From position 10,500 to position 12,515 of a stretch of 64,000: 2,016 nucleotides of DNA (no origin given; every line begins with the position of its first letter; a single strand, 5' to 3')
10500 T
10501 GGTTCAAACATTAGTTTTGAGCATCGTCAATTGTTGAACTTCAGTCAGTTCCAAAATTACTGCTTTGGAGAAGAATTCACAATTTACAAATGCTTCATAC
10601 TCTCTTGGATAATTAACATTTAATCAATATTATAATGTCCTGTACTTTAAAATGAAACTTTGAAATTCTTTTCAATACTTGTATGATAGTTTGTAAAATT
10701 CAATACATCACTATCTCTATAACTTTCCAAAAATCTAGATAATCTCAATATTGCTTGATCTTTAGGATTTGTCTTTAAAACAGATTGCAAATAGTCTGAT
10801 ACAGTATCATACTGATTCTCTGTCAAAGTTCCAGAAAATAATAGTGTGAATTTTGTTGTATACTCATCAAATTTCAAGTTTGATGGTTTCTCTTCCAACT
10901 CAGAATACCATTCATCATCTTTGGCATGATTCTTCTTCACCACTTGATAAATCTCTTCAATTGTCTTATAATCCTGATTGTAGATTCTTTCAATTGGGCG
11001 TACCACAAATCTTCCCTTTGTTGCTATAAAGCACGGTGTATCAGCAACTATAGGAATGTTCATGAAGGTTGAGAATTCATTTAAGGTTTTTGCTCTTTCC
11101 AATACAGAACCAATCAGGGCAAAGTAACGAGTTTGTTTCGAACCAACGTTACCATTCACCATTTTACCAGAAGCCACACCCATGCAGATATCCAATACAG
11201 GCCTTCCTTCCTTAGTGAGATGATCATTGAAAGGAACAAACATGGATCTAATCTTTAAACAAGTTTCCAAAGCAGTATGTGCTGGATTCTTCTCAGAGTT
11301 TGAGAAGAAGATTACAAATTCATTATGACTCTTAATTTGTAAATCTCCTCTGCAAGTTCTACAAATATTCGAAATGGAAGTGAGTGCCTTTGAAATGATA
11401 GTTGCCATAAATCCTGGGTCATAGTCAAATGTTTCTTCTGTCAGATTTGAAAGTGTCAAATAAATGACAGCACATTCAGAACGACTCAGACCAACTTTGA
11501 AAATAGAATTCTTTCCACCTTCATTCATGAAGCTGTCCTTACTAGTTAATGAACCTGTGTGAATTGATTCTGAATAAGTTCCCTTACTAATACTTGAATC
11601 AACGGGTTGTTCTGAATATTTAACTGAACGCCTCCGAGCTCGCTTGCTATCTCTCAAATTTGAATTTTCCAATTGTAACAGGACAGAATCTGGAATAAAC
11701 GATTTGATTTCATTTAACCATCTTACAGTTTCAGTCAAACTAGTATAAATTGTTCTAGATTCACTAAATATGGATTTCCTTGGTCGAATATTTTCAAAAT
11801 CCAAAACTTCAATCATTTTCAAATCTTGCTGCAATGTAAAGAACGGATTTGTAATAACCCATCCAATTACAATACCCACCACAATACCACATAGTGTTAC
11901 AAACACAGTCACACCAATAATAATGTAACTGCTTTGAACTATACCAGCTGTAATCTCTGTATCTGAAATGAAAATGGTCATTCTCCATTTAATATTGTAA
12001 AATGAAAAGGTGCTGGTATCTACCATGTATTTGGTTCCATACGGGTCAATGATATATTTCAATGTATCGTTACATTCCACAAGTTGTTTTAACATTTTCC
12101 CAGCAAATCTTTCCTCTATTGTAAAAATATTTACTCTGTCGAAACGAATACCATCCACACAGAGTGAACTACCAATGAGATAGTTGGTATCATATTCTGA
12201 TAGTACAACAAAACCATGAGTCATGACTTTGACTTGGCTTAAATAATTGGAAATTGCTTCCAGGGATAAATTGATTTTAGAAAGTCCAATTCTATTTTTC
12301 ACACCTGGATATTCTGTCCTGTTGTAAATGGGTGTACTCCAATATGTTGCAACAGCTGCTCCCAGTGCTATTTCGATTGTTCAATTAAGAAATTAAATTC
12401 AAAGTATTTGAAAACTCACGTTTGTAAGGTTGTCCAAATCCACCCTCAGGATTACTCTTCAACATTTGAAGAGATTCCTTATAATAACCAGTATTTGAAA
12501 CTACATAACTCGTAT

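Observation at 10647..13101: Two paralogous ACG-style receptor cyclase-like genes with possibly degenerate catalytic residues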

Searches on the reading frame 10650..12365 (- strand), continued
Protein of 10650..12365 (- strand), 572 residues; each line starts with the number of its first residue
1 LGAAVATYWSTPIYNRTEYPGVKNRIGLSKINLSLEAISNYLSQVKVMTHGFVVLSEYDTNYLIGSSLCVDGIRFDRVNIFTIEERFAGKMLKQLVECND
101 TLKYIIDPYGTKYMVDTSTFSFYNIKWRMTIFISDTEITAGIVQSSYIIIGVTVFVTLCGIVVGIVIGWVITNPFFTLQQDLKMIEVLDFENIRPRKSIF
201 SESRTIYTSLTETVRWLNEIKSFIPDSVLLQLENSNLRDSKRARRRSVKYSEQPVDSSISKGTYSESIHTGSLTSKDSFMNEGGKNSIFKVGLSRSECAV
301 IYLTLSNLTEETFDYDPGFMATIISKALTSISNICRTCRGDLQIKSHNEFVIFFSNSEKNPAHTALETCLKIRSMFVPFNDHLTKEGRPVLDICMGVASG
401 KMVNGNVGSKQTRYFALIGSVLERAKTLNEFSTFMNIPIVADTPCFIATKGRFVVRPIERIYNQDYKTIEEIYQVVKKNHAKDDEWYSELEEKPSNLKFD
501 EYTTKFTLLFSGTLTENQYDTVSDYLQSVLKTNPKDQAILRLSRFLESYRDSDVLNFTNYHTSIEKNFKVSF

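Call 87: search_solved_structures(query=A8, max_evalue=0.00001, show_alignments=2)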
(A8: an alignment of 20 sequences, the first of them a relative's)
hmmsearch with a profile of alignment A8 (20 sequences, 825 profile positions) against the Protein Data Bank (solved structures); distinct sequences matched with E-value up to 0.00001: 5.
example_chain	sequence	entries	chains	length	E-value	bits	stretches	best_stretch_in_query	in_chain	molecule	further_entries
3r5g_A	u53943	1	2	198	2.2e-08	35.8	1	537-704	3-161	CyaB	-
2w01_A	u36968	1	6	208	7.2e-08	34.1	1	539-678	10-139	ADENYLATE CYCLASE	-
6fht_A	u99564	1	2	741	7.7e-07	30.7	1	537-678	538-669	Bacteriophytochrome,Adenylate cyclase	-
1wc1_A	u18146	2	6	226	1.4e-06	29.8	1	534-680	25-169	ADENYLATE CYCLASE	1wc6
1wc0_A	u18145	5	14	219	4.6e-06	28.1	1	540-680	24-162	ADENYLATE CYCLASE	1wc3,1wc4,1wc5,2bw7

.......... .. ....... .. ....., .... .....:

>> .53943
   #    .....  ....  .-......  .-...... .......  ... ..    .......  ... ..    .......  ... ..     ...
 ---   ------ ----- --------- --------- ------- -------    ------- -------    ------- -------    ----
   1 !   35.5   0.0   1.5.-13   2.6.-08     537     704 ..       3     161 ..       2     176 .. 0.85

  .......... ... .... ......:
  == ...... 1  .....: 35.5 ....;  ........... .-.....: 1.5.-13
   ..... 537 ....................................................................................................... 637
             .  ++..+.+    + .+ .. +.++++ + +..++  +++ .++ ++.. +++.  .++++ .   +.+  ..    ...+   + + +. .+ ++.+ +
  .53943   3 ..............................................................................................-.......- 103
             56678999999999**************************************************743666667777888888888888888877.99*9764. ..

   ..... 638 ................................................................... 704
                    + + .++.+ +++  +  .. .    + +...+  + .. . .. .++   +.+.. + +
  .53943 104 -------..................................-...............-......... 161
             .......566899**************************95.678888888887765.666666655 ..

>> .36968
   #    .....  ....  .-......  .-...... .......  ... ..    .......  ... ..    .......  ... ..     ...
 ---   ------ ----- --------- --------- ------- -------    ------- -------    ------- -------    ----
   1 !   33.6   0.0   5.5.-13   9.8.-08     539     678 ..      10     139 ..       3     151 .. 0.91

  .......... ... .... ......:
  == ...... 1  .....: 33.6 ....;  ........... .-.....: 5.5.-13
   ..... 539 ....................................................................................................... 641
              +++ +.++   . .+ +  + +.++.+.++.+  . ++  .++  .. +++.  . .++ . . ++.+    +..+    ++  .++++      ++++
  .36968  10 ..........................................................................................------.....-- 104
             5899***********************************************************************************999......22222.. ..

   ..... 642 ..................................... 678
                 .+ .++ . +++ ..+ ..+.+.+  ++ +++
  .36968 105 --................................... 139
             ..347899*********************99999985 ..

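Call 90: find_encoding_contigs(protein=P0082, flank=6000, max_places=2)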
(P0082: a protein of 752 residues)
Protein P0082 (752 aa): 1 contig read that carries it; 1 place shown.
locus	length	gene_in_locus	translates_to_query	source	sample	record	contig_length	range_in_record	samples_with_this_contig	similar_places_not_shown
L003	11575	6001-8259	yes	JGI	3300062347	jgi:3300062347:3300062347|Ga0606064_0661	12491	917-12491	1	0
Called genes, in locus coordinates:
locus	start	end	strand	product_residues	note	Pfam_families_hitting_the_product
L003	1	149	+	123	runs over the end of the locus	PF00005:ABC_tran (faint)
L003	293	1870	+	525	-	PF00005:ABC_tran, PF19055:ABC2_membrane_7, PF01061:ABC2_membrane, PF12698:ABC2_membrane_3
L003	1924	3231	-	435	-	PF25390:WD40_RLD, PF13540:RCC1_2 (weak), PF00415:RCC1 (weak)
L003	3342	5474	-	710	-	PF00512:HisKA, PF02518:HATPase_c, PF00072:Response_reg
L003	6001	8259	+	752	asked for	PF02743:dCache_1 (weak), PF00211:Guanylate_cyc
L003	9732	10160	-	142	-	-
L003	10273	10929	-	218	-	-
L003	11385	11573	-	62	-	?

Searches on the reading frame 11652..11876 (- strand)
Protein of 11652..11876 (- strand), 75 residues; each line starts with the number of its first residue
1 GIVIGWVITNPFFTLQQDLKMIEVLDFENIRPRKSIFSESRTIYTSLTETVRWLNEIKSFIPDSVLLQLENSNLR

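Call 80: search_solved_structures(query=A9, max_evalue=10, show_alignments=2)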
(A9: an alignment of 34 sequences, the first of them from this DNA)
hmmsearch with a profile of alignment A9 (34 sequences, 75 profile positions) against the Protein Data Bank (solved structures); distinct sequences matched with E-value up to 10: 7.
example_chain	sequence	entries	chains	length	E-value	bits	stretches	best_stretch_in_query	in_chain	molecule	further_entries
9lgh_V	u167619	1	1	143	0.099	16.1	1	11-51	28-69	Spore coat protein V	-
2y0t_A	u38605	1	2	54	0.6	13.6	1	7-55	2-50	AF1503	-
2l7i_A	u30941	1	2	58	0.61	13.6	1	7-55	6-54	Uncharacterized protein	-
2lfs_A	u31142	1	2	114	0.84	13.2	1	7-56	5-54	HAMP domain-containing protein, Osmolarity sensor protein EnzV chimera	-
3zrv_A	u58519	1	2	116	1.1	12.8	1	7-56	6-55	HAMP, OSMOLARITY SENSOR PROTEIN ENVZ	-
3zrx_A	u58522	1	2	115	1.1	12.8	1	7-56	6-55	AF1503 PROTEIN, OSMOLARITY SENSOR PROTEIN ENVZ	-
8j07_n9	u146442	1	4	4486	1.2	12.7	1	30-71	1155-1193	Dynein axonemal heavy chain 9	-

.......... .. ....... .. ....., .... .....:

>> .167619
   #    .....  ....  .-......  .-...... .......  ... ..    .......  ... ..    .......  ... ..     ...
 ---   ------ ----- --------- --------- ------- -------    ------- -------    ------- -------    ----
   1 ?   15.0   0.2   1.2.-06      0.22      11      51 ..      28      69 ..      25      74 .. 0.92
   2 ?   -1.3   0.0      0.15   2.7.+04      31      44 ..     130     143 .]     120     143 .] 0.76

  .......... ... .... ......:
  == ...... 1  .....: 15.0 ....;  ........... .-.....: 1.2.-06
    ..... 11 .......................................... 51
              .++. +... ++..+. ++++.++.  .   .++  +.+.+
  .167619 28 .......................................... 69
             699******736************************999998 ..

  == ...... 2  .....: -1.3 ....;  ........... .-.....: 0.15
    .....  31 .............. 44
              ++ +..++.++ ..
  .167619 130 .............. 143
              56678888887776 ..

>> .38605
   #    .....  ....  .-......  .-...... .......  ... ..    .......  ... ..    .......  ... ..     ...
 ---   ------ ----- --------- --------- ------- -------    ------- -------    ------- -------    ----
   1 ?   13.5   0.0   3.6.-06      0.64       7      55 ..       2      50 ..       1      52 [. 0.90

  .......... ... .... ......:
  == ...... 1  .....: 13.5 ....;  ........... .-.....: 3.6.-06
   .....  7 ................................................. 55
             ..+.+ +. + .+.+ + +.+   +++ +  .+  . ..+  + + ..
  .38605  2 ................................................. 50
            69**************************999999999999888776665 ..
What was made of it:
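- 11667..11855 (-): Gene A HAMP-like helix-connector-helix plus the conserved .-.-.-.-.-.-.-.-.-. helix (aa 399-461; P402, F451 and P453 are conserved). Only weak Af1503-HAMP matches, E 0.6-1.1 (call 80).
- On HAMP domain: Only weak Af1503 HAMP matches, E 0.6-1.1, in register over 49 residues (call 80).
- Tried and rejected: HAMP assignment by profile search gave only E~0.6-1 (call 80).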
